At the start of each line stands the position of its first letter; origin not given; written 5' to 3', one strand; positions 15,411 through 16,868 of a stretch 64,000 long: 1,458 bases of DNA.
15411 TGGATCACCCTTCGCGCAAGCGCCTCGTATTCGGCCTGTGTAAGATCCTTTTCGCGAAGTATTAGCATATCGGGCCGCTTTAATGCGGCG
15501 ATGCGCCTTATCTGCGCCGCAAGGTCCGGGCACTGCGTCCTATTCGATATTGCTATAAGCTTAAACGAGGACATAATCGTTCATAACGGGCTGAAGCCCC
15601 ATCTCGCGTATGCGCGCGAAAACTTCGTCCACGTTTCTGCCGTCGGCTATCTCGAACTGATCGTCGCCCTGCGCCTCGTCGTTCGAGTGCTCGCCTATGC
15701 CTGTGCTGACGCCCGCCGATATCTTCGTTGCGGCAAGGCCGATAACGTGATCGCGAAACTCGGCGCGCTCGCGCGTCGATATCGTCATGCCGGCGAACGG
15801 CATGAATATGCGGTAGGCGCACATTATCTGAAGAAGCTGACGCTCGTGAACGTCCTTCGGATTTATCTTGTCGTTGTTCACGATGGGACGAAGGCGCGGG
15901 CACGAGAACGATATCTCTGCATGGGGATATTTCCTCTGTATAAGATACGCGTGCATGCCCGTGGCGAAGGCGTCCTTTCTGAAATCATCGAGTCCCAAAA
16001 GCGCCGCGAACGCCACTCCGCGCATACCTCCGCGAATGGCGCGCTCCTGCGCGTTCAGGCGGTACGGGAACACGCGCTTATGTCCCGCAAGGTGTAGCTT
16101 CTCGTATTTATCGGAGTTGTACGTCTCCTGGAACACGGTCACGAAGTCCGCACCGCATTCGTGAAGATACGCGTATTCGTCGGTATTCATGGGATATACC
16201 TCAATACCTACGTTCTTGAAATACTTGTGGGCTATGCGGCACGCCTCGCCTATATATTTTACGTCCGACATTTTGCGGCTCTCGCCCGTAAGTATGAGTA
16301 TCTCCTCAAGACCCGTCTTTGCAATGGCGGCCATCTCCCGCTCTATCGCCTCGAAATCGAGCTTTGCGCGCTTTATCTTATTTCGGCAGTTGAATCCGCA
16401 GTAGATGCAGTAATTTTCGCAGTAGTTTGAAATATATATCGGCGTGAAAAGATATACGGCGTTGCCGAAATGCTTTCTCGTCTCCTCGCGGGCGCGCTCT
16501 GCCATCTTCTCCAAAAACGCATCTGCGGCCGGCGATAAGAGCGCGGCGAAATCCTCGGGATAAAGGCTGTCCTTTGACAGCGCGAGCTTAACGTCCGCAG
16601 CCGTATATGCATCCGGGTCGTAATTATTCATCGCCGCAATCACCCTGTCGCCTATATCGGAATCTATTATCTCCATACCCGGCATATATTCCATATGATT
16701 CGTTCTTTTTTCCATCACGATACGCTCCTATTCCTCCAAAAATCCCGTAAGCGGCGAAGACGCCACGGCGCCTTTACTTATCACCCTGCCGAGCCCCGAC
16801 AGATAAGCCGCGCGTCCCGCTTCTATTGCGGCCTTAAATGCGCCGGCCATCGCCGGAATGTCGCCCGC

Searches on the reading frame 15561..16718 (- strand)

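Call 22: search_protein_families(library=pfam, proteins=[window:15561-16718:-], max_evalue=0.001)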
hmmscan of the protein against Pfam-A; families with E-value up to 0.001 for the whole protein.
window:15561-16718:- (385 aa): 2 families
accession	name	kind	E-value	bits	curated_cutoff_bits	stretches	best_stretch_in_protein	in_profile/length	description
PF06968.18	BATS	-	1.1e-19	70.8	22.2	1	272-376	1-88/88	Biotin and Thiamin Synthesis associated domain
PF04055.27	Radical_SAM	-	9.3e-10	39.4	29.5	1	94-234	1-143/166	Radical SAM superfamily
